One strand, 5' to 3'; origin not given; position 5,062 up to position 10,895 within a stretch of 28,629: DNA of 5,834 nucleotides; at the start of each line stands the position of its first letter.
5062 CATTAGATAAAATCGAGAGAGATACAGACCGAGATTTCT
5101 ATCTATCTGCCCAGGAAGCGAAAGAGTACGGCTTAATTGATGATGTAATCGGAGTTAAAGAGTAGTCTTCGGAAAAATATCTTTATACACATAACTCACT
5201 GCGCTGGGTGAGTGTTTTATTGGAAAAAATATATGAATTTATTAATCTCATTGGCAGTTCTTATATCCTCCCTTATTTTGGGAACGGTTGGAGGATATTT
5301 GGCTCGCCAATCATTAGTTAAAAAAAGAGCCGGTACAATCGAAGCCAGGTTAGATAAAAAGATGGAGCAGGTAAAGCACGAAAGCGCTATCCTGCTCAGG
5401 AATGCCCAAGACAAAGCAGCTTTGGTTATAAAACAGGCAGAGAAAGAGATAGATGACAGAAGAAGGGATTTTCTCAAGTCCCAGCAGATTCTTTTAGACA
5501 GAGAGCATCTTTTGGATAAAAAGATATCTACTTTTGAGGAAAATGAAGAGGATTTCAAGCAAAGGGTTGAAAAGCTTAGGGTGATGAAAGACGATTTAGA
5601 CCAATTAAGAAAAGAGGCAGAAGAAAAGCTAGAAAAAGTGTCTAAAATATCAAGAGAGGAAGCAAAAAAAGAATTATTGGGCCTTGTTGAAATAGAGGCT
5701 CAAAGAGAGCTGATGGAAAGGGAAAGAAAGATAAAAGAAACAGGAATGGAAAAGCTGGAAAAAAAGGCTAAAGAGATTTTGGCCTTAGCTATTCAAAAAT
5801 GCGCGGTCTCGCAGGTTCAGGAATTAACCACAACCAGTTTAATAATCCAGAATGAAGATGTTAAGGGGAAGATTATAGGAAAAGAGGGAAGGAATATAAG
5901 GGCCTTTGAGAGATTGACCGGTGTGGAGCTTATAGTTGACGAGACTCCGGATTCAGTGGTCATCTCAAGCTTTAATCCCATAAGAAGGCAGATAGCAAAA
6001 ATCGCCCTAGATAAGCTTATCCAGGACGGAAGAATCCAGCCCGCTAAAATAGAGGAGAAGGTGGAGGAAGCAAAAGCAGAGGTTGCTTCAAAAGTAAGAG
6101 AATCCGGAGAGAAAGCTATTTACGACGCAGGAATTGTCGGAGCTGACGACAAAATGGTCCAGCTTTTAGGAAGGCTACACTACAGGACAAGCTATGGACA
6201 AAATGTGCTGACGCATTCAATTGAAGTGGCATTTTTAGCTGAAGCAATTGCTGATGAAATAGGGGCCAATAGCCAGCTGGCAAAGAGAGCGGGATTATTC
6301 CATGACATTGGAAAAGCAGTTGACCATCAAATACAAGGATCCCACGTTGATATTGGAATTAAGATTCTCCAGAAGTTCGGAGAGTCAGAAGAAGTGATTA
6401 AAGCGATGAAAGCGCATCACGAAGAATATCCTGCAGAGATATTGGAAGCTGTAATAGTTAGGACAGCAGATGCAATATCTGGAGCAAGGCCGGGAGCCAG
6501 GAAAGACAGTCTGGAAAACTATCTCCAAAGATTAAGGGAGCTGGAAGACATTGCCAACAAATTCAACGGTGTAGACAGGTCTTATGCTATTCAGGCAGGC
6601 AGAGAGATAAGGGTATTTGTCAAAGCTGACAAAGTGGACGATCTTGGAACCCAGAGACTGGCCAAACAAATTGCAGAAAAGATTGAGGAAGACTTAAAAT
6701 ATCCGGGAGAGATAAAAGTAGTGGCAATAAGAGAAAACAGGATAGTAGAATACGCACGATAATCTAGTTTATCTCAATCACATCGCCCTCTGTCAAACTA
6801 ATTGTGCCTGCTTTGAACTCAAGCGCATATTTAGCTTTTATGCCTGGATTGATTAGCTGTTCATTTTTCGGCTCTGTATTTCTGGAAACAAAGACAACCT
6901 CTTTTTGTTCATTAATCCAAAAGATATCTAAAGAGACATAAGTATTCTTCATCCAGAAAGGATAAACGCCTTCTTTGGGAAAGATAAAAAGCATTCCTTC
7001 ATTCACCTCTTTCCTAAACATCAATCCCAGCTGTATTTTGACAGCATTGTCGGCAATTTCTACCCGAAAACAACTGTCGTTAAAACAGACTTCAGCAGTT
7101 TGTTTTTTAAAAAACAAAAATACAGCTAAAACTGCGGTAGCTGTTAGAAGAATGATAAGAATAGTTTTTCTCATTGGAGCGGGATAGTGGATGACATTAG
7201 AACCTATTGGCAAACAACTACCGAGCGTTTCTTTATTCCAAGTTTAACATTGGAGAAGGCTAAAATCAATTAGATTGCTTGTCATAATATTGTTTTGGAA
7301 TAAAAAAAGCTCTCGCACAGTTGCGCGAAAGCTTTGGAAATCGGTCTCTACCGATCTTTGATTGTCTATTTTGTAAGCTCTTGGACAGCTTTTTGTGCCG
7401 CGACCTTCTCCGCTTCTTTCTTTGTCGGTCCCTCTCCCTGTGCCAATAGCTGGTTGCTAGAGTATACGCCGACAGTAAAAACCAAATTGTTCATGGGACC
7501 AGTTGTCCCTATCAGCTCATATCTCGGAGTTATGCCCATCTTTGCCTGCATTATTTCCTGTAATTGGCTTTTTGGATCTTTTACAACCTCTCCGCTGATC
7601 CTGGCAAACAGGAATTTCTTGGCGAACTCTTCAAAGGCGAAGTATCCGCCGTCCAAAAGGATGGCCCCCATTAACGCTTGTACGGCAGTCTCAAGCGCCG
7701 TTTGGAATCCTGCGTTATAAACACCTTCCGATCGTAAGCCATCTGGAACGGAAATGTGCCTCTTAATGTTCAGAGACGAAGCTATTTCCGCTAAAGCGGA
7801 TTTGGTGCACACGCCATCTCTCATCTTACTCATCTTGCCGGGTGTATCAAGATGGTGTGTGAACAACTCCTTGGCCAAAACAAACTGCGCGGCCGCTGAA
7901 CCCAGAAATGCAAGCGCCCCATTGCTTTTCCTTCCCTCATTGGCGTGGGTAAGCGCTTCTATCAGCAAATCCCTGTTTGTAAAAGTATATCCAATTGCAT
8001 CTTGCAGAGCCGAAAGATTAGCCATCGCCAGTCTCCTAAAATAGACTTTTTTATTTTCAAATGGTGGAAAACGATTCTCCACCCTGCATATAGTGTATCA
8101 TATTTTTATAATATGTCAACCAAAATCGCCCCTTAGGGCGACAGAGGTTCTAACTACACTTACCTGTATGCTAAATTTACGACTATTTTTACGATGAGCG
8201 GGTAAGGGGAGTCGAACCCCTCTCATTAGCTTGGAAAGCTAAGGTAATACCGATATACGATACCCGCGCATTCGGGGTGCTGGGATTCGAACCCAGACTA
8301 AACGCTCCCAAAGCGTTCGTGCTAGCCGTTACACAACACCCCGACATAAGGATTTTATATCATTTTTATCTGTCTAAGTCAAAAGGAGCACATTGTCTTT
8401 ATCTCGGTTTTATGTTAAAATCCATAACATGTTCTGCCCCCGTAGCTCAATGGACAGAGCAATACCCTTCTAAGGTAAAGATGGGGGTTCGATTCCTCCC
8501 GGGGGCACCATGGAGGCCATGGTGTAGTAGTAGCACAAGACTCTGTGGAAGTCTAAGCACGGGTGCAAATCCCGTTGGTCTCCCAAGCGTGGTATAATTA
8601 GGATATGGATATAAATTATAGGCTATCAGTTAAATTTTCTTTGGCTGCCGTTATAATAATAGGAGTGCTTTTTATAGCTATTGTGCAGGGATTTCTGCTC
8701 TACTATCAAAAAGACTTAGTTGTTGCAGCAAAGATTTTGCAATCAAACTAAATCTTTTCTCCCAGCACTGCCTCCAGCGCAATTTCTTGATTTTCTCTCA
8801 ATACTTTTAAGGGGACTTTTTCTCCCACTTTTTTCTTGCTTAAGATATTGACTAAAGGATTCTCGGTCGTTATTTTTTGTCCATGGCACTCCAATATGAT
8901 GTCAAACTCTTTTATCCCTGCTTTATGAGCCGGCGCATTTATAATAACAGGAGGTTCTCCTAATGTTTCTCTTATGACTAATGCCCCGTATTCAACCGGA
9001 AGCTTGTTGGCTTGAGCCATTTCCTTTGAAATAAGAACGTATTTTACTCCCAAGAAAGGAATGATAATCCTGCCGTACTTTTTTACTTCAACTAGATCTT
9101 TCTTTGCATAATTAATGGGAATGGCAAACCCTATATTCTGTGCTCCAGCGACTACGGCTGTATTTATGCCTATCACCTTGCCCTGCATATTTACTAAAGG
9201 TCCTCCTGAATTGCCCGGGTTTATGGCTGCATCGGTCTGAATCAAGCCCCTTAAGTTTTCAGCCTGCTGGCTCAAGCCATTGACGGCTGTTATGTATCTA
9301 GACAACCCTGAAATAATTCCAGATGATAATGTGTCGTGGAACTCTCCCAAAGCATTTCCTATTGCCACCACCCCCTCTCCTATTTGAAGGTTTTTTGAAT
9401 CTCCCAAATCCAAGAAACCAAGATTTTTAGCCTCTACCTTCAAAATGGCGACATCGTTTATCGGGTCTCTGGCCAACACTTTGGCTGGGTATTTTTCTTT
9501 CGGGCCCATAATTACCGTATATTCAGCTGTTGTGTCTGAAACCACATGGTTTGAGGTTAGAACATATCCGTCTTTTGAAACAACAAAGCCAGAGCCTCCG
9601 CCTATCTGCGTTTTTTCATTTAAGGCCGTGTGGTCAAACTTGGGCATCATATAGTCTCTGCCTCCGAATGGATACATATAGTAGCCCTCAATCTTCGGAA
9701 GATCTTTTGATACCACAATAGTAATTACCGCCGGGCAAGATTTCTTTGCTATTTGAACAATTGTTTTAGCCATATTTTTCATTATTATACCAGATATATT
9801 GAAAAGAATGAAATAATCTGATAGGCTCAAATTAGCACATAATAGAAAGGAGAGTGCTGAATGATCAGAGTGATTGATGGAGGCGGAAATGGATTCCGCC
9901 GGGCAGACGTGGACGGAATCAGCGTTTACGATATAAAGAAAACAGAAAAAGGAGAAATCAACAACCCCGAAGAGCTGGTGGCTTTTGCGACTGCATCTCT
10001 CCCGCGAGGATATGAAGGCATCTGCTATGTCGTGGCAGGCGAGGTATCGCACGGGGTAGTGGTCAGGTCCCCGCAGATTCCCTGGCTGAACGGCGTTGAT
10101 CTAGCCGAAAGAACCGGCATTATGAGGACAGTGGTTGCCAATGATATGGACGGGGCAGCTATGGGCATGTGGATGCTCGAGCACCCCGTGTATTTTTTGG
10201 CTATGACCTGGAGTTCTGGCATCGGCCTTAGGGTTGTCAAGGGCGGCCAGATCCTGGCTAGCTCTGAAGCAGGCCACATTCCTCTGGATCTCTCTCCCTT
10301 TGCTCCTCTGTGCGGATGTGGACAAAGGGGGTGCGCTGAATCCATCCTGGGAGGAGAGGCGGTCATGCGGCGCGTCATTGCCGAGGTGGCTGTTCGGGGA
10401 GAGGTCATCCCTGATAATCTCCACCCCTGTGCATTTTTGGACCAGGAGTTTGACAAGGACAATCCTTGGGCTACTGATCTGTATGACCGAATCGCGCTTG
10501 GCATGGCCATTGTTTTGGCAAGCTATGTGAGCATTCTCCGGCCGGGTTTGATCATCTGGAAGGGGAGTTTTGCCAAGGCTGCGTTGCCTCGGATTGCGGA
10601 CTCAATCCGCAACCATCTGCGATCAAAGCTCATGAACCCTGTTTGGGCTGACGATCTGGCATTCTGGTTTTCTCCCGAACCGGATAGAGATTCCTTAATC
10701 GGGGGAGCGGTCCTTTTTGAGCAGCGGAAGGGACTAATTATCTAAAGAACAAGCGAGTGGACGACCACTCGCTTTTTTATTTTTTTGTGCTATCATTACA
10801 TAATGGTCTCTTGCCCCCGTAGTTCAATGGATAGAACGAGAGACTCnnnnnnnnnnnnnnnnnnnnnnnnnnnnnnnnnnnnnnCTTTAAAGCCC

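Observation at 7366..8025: Probably catalytically dead RNase III with an intact dsRNA-binding domain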

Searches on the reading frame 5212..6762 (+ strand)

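Call 20: search_protein_families(library=pfam, proteins=[window:5212-6762:+], max_evalue=0.001)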
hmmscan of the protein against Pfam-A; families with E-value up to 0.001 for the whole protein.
window:5212-6762:+ (516 aa): 4 families
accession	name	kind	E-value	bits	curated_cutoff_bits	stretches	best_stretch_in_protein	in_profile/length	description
PF12072.13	RNase_Y_N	-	7.5e-24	84.7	32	1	14-199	3-199/201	RNase Y N-terminal region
PF01966.28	HD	-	1.1e-20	74.5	22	1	332-423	1-114/116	HD domain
PF00013.35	KH_1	-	3.8e-06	27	21.5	1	211-265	5-63/66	KH domain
PF08668.18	HDOD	-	1.3e-05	25.2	22.9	1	331-384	94-148/196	HDOD domain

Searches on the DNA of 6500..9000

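Call 88: search_rna_families(source=window, start=6500, end=9000, threshold=evalue, max_evalue=1)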
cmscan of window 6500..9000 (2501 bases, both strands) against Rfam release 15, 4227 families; matches with E-value up to 1: 6.
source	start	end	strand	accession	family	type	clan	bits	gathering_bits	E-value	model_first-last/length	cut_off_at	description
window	8436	8507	+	RF00005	tRNA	Gene; tRNA;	CL00001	69.3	29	2e-14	1-71/71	no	tRNA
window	8272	8343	-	RF00005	tRNA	Gene; tRNA;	CL00001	60.7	29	4.3e-12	1-71/71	no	tRNA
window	8513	8583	+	RF00005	tRNA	Gene; tRNA;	CL00001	59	29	1.3e-11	1-71/71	no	tRNA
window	8197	8267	-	RF00005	tRNA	Gene; tRNA;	CL00001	57.5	29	3.3e-11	1-71/71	no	tRNA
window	8436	8508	-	RF04354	Plastid-ycf2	Cis-reg;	-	34.7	65.7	7.4e-05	1-75/75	no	Plastid-ycf2 5UTR RNA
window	7209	7324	-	RF00638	MIR159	Gene; miRNA;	-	23.8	74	0.019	1-196/196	no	MIR159 microRNA precursor family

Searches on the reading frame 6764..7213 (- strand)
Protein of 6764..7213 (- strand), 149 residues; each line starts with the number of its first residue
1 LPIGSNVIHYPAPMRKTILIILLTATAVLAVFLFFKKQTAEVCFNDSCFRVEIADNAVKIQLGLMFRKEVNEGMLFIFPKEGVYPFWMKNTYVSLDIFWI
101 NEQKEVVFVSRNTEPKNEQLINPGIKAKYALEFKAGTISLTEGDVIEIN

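Call 20: search_protein_families(library=pfam, proteins=[window:6764-7213:-], max_evalue=0.001)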
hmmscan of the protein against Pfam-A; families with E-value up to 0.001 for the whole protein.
window:6764-7213:- (149 aa): 1 family
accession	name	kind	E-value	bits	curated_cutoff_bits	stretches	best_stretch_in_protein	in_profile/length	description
PF02643.20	DUF192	-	2e-23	82.8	27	1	49-148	1-96/96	Uncharacterized ACR, COG1430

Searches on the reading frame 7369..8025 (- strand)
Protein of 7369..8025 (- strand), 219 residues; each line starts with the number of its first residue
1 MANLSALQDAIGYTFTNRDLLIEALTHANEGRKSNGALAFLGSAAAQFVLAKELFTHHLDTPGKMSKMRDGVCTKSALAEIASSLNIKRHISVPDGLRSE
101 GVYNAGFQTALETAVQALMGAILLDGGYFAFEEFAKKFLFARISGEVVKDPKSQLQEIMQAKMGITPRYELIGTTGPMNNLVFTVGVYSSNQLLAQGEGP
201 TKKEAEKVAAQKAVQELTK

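Call 4: search_protein_families(library=pfam, proteins=[window:7369-8025:-], max_evalue=1)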
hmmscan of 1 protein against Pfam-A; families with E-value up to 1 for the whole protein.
window:7369-8025:- (219 aa): 5 families
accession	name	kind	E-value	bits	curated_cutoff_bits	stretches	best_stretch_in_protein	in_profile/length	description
PF14622.11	Ribonucleas_3_3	-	1.6e-17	64.3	35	1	18-142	2-127/128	Ribonuclease-III-like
PF00035.32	dsrm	-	2.3e-15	57.4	23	1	151-217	1-66/66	Double-stranded RNA binding motif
PF00636.31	Ribonuclease_3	-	2.4e-12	48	27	1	37-127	2-102/102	Ribonuclease III domain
PF24995.1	DSRM_2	-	0.023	15.6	27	1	151-218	9-78/79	dsRNA binding domain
PF14709.13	DND1_DSRM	-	0.024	15.4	25.7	1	150-217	2-79/80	double strand RNA binding domain from DEAD END PROTEIN 1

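Call 5: search_protein_families(library=ncbifam, proteins=[window:7369-8025:-], max_evalue=1)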
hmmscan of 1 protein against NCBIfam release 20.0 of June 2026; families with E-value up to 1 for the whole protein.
window:7369-8025:- (219 aa): 2 families
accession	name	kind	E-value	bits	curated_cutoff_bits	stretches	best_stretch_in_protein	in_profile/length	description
TIGR02191.1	RNaseIII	equivalog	1.1e-41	142.8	166.25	1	8-217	2-219/219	ribonuclease III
TIGR04238.1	seadorna_dsRNA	equivalog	0.00014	21.7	125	1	150-217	1-67/201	seadornavirus double-stranded RNA-binding protein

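Call 6: search_solved_structures(query=window:7369-8025:-, max_evalue=0.01, show_alignments=3)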
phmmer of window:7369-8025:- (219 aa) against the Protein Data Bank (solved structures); distinct sequences matched with E-value up to 0.01: 54.
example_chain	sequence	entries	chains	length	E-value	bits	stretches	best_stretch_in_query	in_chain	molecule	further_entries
3n3w_A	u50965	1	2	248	2.2e-26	95.9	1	1-217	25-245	Ribonuclease III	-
7r97_A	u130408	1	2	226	6e-22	81.4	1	5-217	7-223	Ribonuclease 3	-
1o0w_A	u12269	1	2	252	1e-21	80.7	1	7-218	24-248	Ribonuclease III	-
6lxd_A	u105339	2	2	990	7.4e-18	68.1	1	3-216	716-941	Ribonuclease 3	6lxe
6v5c_A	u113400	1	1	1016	8.4e-18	67.9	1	3-216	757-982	Ribonuclease 3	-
1yz9_A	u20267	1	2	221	9.8e-18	67.7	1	4-215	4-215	Ribonuclease III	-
2ez6_A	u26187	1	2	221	1.6e-17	67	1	4-215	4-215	Ribonuclease III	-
1yyk_A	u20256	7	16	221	2.2e-17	66.5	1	4-215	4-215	Ribonuclease III | Ribonuclease 3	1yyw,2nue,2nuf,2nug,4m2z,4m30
5b16_A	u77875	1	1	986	2.6e-17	66.3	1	3-216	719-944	Ribonuclease 3,DROSHA,Ribonuclease 3,DROSHA,Ribonuclease 3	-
1rc7_A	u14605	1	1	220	2.8e-17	66.2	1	4-215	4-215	Ribonuclease III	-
1yyo_A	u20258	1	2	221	2.8e-17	66.2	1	4-215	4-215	Ribonuclease III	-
6v5b_A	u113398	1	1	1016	5e-17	65.4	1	3-216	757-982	Ribonuclease 3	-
9asm_A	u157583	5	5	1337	1.8e-16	63.5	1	3-216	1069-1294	Isoform 4 of Drosha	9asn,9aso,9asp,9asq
2a11_A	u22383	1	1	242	1.1e-13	54.4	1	7-214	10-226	Ribonuclease III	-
3o2r_A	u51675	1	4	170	2.3e-13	53.4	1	1-136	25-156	Ribonuclease III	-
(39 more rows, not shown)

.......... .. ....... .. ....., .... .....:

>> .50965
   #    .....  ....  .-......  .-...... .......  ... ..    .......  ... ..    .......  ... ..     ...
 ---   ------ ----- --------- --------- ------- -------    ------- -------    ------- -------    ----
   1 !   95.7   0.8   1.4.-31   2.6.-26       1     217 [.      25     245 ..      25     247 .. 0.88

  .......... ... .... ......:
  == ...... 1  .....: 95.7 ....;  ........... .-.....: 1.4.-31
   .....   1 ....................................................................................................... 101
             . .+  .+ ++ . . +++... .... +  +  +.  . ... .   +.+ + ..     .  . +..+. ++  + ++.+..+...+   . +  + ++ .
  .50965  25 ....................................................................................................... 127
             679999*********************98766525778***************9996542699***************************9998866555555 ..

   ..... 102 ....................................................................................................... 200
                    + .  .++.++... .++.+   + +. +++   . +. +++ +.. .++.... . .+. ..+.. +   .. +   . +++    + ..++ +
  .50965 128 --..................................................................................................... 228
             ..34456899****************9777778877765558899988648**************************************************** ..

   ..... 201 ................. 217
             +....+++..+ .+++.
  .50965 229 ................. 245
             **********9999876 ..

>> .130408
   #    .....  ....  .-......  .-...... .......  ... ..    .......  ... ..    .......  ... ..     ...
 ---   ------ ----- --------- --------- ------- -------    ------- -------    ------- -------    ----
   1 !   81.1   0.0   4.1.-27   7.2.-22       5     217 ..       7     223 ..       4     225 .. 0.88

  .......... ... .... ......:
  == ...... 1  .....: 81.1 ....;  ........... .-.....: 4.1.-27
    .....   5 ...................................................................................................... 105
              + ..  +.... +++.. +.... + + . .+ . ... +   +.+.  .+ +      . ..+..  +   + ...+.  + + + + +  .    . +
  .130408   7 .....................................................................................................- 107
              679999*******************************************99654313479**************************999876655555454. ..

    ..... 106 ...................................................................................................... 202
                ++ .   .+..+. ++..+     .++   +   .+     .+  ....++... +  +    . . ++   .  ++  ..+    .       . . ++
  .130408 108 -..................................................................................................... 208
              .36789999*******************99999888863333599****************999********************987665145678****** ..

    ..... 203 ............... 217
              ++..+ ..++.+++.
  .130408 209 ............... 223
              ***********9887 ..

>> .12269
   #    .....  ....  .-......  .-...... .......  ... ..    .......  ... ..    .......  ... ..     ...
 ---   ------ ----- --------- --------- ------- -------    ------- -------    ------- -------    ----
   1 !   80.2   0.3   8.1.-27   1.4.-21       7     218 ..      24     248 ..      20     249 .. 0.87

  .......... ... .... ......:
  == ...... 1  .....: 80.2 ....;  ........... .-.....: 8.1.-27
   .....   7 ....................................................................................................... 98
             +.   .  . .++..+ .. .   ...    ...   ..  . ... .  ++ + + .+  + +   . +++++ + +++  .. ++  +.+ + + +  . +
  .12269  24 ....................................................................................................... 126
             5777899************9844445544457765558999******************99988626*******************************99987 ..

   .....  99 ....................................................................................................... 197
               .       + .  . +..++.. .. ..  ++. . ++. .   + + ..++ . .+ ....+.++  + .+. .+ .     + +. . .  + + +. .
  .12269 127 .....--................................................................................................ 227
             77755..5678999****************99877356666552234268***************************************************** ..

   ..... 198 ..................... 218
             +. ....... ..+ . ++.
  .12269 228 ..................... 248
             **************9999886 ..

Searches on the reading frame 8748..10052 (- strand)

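Call 20: search_protein_families(library=pfam, proteins=[window:8748-10052:-], max_evalue=0.001)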
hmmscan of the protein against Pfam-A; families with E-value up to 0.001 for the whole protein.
window:8748-10052:- (434 aa): 5 families
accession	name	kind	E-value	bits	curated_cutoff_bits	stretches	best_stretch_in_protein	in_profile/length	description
PF13365.12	Trypsin_2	-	4.9e-35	121.8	27.6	1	153-296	1-144/144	Trypsin-like peptidase domain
PF00089.32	Trypsin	-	8.6e-19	68.7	20.6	1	152-317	22-217/220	Trypsin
PF13180.12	PDZ_2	-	5.6e-09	36.6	27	1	338-427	7-77/80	PDZ domain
PF10459.15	Peptidase_S46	-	0.00016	21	22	0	150-174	46-70/698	Peptidase S46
PF17820.7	PDZ_6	-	0.00099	19.2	27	0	369-419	5-54/54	PDZ domain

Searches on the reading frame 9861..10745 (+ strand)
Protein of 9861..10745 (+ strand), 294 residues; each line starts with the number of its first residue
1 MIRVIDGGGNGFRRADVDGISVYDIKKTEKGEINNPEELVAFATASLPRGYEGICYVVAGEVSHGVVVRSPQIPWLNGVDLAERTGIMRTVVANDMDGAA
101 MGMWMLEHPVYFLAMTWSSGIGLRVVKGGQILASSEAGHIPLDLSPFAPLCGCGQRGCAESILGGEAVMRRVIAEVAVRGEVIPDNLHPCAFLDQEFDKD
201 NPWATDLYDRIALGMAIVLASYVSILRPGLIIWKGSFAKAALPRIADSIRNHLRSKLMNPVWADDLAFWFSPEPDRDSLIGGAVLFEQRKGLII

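Call 20: search_protein_families(library=pfam, proteins=[window:9861-10745:+], max_evalue=0.001)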
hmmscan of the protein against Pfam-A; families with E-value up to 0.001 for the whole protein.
window:9861-10745:+ (294 aa): 1 family
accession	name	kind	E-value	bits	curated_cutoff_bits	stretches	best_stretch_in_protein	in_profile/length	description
PF00480.26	ROK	-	1.6e-19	71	22.9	1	47-288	50-293/294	ROK family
